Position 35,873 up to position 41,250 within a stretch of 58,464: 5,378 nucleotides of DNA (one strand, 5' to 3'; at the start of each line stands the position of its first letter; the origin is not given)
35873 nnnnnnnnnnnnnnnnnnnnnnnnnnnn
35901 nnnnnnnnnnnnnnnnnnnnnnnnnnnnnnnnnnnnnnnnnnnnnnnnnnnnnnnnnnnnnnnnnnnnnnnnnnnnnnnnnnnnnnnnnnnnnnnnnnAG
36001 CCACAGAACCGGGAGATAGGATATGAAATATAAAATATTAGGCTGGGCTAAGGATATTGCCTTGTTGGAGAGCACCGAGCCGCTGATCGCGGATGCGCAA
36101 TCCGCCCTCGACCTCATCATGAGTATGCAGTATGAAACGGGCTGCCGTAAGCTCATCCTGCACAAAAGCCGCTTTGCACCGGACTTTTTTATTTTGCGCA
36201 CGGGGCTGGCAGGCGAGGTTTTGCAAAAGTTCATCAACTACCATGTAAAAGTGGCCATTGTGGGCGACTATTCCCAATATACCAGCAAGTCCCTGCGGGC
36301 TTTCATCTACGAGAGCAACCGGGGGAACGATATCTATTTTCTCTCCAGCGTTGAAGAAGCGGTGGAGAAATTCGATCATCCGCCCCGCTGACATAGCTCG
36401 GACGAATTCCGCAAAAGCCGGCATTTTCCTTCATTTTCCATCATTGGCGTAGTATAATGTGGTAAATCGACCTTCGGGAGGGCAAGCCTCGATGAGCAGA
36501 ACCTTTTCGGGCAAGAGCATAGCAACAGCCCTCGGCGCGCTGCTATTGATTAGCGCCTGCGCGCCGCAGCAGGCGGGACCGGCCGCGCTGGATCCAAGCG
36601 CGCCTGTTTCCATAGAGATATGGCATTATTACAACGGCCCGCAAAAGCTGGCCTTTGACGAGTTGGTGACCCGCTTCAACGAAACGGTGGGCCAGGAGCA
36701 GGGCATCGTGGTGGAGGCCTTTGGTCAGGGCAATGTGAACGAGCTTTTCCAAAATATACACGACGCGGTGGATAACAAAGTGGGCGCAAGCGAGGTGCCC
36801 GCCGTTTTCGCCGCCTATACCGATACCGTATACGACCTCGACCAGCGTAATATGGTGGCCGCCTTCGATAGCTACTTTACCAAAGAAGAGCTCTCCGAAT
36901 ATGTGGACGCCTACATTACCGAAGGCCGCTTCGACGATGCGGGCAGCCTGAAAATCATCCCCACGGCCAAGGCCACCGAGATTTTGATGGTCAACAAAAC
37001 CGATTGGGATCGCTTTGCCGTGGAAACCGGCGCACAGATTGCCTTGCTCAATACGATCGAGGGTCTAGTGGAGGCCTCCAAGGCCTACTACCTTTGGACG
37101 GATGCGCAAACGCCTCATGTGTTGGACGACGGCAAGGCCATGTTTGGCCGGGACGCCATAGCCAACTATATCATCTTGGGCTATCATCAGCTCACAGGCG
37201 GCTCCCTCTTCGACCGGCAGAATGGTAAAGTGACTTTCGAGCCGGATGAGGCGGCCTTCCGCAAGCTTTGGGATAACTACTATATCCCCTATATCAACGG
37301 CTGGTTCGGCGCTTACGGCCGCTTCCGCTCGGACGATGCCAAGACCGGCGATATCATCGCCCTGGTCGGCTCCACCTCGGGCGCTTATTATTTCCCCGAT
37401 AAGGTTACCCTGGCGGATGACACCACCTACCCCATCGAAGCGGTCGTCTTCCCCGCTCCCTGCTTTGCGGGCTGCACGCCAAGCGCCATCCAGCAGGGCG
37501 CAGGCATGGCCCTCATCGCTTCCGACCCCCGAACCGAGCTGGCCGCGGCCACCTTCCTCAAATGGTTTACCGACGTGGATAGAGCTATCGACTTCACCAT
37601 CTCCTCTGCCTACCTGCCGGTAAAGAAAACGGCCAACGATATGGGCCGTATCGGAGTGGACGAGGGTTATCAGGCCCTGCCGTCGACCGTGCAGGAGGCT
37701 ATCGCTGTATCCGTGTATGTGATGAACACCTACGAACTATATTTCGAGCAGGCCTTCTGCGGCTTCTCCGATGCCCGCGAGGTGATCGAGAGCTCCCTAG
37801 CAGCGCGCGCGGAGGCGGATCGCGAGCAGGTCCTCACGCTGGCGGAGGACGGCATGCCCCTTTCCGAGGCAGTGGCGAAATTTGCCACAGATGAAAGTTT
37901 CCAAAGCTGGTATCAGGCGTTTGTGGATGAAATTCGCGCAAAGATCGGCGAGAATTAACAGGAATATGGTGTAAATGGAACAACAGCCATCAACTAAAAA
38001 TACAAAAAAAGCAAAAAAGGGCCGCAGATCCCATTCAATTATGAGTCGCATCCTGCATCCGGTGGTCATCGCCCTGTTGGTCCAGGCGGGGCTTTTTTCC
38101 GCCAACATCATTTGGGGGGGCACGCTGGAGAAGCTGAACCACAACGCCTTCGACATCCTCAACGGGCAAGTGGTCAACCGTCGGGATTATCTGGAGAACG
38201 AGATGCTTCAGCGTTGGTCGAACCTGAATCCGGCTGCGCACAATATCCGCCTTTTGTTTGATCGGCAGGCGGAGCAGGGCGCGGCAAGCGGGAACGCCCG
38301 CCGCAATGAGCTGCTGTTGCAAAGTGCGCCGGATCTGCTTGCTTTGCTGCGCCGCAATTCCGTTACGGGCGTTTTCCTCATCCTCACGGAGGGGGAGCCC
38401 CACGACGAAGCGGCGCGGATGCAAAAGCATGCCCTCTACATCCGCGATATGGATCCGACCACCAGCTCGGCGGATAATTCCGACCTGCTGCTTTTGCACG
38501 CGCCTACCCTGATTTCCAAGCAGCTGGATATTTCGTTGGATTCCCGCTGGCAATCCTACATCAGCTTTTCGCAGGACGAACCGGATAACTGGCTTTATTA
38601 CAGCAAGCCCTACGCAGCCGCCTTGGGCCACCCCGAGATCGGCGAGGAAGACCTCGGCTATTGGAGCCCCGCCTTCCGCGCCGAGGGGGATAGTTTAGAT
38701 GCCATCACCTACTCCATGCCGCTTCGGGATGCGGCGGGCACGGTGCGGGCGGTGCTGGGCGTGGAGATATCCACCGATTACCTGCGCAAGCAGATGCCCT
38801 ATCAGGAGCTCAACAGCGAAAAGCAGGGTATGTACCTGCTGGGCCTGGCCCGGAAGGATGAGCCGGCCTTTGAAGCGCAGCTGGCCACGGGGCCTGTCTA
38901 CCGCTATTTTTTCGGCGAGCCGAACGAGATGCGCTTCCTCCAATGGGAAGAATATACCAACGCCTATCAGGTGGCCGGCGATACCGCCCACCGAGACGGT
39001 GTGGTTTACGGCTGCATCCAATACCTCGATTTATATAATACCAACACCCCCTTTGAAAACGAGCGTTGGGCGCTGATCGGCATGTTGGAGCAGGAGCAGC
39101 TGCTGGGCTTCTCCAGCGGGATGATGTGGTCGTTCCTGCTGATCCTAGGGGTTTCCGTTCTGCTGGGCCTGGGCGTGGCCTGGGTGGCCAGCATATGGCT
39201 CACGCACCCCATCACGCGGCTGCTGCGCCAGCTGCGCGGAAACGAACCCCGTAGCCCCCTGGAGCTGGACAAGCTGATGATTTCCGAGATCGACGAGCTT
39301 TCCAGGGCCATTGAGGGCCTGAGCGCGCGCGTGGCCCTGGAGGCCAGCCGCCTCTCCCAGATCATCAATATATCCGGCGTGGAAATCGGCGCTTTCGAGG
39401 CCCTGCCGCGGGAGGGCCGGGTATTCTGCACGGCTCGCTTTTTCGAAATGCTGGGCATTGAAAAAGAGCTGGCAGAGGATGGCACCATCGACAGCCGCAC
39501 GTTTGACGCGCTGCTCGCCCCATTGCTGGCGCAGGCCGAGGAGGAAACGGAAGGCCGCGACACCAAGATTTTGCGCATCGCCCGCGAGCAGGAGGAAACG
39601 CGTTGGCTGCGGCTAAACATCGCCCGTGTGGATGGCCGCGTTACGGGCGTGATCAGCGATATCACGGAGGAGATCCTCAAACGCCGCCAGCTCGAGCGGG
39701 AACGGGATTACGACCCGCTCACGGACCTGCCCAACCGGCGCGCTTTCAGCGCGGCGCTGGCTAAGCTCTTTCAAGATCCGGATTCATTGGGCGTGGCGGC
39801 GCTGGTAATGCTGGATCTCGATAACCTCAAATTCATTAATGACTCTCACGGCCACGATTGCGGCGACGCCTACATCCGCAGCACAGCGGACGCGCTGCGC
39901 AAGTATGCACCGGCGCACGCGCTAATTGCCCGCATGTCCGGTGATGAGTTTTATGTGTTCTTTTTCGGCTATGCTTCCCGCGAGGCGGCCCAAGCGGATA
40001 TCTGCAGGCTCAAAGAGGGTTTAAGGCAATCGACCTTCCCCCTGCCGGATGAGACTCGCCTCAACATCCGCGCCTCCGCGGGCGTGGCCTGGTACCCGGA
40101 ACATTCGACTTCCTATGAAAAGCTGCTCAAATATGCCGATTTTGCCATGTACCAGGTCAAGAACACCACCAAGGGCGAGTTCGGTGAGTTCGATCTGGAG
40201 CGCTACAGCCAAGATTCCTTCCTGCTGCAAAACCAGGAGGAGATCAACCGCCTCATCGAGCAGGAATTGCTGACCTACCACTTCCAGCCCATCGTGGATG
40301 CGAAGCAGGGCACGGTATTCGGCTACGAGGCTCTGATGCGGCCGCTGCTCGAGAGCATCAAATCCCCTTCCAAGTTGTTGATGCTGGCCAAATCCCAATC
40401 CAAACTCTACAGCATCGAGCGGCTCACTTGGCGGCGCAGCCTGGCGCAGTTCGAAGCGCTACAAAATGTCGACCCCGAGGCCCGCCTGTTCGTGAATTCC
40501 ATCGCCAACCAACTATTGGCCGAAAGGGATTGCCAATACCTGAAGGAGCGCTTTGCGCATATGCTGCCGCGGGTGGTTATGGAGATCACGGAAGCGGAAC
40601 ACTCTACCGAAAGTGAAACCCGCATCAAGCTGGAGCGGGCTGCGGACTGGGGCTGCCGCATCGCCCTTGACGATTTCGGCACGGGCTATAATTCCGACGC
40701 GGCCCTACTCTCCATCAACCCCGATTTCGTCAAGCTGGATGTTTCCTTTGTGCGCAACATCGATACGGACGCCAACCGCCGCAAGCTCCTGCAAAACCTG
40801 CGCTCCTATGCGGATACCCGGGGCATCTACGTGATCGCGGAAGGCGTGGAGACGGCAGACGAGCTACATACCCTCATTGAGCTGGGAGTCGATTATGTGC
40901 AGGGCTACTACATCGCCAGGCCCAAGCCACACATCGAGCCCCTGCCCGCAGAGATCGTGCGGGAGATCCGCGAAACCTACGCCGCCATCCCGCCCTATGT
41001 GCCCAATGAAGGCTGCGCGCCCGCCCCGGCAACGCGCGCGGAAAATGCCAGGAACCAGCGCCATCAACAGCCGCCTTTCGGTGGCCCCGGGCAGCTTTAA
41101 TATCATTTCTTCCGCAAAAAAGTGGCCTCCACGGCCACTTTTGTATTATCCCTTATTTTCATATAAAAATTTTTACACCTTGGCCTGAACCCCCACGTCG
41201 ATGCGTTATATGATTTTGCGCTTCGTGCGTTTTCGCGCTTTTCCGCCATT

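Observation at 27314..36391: Candidate c-di-GMP-gated exopolysaccharide operon that does not fit the known synthase gene sets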

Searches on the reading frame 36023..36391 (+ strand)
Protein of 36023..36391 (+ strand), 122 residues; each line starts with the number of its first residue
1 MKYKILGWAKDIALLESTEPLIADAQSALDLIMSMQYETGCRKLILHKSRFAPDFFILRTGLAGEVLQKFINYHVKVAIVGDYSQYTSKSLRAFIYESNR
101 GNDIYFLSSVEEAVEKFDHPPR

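Call 3: search_protein_families(library=pfam, proteins=[window:36023-36391:+], max_evalue=0.01)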
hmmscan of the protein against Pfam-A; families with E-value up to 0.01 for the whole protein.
window:36023-36391:+ (122 aa): 1 family
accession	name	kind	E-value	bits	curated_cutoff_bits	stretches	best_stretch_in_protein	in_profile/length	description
PF13788.11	DUF4180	-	5.3e-41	139.5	25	1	10-116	4-111/112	Domain of unknown function (DUF4180)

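Call 4: search_protein_families(library=ncbifam, proteins=[window:36023-36391:+], max_evalue=0.01)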
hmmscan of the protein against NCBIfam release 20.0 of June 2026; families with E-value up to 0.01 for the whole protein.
window:36023-36391:+ (122 aa): 0 families

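Call 56: search_solved_structures(query=window:36023-36391:+, max_evalue=1)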
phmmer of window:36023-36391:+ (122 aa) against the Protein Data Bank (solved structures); distinct sequences matched with E-value up to 1: 2.
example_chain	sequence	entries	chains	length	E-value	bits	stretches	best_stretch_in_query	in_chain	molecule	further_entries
1gkr_A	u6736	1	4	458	0.19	15.4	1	9-50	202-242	NON-ATP DEPENDENT L-SELECTIVE HYDANTOINASE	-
8hav_A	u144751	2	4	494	0.61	13.8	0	48-103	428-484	Non-specific phospholipase C4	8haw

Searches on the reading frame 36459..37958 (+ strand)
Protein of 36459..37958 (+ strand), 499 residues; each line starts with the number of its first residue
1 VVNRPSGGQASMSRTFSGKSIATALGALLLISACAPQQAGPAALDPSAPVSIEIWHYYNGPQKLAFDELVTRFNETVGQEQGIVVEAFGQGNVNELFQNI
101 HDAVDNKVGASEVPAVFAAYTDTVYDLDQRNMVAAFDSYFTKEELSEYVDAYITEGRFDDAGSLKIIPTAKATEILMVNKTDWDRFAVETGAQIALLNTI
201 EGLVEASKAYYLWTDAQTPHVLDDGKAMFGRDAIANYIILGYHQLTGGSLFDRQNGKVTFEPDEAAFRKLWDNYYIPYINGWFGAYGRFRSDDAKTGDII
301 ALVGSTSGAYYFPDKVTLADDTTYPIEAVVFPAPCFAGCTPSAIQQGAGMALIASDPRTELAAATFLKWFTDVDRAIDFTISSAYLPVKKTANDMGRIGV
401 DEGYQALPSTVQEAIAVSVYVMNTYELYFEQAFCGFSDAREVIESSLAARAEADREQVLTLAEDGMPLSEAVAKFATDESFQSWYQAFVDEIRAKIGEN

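Call 3: search_protein_families(library=pfam, proteins=[window:36459-37958:+], max_evalue=0.01)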
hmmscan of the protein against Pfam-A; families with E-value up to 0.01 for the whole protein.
window:36459-37958:+ (499 aa): 1 family
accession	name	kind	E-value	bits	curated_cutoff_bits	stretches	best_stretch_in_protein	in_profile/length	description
PF13416.11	SBP_bac_8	-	2e-25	90.6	27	1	69-395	2-268/279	Bacterial extracellular solute-binding protein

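Call 4: search_protein_families(library=ncbifam, proteins=[window:36459-37958:+], max_evalue=0.01)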
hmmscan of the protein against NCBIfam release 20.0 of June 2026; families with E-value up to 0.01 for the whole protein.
window:36459-37958:+ (499 aa): 2 families
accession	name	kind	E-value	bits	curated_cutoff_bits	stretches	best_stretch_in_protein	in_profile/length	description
NF045826.1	lipo_P68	equivalog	4e-09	35.5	200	1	16-180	5-170/669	P68 family surface lipoprotein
NF008211.0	PRK10974.1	equivalog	0.0072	14.9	411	0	342-397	304-360/439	sn-glycerol-3-phosphate ABC transporter substrate-binding protein UgpB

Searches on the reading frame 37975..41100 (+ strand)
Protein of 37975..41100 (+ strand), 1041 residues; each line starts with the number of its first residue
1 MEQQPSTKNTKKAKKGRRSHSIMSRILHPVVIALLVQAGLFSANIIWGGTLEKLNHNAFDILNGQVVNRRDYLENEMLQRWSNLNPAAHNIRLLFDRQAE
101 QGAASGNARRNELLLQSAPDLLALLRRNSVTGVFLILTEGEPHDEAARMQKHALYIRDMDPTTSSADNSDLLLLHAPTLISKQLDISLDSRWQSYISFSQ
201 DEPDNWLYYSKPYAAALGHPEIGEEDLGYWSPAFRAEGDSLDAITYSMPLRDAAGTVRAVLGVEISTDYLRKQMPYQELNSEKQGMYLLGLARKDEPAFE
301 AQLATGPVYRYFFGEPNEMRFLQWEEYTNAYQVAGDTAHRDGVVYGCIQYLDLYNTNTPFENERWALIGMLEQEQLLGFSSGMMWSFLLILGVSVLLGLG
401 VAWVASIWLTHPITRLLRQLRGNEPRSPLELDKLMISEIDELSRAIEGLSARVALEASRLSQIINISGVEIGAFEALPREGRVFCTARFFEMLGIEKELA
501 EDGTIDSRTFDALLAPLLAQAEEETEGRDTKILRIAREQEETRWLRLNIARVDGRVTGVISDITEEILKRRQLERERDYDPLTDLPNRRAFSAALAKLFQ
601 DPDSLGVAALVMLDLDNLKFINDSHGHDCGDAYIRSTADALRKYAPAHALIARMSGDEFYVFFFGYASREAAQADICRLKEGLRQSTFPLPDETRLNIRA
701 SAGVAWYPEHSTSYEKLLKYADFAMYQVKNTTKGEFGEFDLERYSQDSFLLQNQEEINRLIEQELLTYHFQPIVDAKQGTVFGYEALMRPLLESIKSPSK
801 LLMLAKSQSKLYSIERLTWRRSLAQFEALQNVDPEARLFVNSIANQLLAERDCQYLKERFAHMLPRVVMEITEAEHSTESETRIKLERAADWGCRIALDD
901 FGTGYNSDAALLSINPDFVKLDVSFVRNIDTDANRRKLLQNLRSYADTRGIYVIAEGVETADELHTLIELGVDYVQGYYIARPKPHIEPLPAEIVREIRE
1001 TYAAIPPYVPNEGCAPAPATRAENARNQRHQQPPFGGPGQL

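Call 3: search_protein_families(library=pfam, proteins=[window:37975-41100:+], max_evalue=0.01)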
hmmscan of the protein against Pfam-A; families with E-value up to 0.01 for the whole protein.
window:37975-41100:+ (1041 aa): 3 families
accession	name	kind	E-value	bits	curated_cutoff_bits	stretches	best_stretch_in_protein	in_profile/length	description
PF00563.25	EAL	-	8.1e-52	176.4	31.3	1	755-983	2-236/236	EAL domain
PF00990.26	GGDEF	-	4.4e-33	114.8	23.8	1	578-733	2-159/161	Diguanylate cyclase, GGDEF domain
PF02743.24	dCache_1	-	0.0017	18.4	45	0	216-288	104-172/240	Cache domain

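Call 4: search_protein_families(library=ncbifam, proteins=[window:37975-41100:+], max_evalue=0.01)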
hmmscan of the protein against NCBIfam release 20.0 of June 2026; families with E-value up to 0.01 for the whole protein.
window:37975-41100:+ (1041 aa): 28 families (the best 25 are shown)
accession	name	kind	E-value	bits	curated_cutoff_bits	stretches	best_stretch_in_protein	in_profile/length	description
NF045675.1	PhdiestaseDibA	equivalog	6.7e-59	199.8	980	1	558-985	184-617/623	phosphodiesterase DibA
NF007474.0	PRK10060.1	equivalog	2.8e-58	197.7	782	1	561-986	221-647/663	cyclic di-GMP phosphodiesterase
NF053781.1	cdiGMPphdstlr2612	equivalog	5.7e-53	180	1600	1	560-986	823-1258/1268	Tlr1612 family c-di-GMP phosphodiesterase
NF007298.0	PRK09776.1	equivalog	3e-46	157.9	1135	1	558-985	662-1098/1111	diguanylate cyclase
NF052458.1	PhdiestGepA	equivalog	2.5e-42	145.1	1200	1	573-986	421-834/840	phosphodiesterase GepA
NF008467.0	PRK11359.1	equivalog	8e-40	136.6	857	1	564-986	363-785/800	oxygen-sensing cyclic-di-GMP phosphodiesterase DosP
NF007423.1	PRK09966.1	equivalog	6.3e-36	124.1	325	1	570-729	232-390/390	diguanylate cyclase DgcN/YfiN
NF045673.1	c-di-GMPRcptLapD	equivalog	9.4e-35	120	1020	1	564-985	223-646/647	cyclic di-GMP receptor LapD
TIGR00254.1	GGDEF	domain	7.6e-32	110.3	37.4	1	574-734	2-162/168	diguanylate cyclase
NF008807.1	PRK11829.1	equivalog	7e-31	107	733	1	580-986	245-655/670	biofilm formation regulator HmsP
NF052265.1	EAL_dom_RimA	equivalog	2.1e-29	102.5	430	1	766-984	17-234/248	S6 modification regulatory phosphodiesterase RimA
NF007839.0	PRK10551.1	equivalog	1.3e-27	96.6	461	1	752-985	263-502/518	cyclic di-GMP phosphodiesterase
NF007380.0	PRK09894.1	equivalog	8.3e-26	91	256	1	544-732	98-280/296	diguanylate cyclase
NF038266.1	diguan_SiaD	equivalog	3.6e-25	88.8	290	1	559-731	74-247/252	biofilm regulation diguanylate cyclase SiaD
NF007135.0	PRK09581.1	equivalog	1.7e-23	83.2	474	1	580-733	295-449/457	PleD family two-component system response regulator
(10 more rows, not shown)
